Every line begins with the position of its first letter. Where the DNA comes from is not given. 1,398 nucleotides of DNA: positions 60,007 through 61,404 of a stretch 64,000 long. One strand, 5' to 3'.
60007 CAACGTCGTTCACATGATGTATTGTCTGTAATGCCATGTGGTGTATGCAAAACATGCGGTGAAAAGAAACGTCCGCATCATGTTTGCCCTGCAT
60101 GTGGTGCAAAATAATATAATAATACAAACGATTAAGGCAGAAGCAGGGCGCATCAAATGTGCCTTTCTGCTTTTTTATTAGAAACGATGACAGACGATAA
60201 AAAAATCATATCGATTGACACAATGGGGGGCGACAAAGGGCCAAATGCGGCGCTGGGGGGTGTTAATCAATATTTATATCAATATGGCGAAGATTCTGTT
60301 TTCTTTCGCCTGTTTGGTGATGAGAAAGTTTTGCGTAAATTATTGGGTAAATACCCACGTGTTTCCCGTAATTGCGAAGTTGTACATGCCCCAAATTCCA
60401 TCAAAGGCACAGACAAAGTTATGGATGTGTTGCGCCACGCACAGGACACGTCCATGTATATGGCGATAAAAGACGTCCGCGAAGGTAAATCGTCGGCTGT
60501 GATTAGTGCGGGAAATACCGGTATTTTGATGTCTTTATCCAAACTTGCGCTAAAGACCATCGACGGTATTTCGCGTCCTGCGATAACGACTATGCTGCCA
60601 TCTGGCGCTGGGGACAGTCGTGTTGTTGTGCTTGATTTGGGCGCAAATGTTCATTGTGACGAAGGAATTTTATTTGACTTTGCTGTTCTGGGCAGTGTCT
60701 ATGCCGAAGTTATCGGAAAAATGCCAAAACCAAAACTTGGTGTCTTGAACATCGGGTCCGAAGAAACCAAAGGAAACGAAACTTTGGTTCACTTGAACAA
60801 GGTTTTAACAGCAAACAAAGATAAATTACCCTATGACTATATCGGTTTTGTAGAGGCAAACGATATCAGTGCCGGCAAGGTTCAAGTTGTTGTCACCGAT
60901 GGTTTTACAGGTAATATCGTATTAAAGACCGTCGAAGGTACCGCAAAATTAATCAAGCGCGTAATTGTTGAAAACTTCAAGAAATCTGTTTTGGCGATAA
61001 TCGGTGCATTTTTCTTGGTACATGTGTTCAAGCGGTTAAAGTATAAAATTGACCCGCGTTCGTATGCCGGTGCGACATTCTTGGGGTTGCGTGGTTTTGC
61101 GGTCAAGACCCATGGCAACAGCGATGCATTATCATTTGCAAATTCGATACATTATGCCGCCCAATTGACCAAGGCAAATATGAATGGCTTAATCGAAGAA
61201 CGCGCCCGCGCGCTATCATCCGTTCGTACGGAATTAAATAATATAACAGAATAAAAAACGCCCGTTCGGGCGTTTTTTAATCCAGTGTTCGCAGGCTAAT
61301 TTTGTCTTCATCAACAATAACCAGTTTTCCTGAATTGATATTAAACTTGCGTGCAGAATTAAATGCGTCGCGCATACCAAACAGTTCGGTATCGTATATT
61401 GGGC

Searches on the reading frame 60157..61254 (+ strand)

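Call 9: search_protein_families(library=pfam, proteins=[window:60157-61254:+], max_evalue=0.001)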
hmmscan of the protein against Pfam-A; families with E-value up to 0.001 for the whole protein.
window:60157-61254:+ (365 aa): 1 family
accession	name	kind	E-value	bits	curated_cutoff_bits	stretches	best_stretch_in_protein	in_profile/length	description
PF02504.20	FA_synthesis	-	8.1e-91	304.9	29.1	1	18-342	3-321/324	Fatty acid synthesis protein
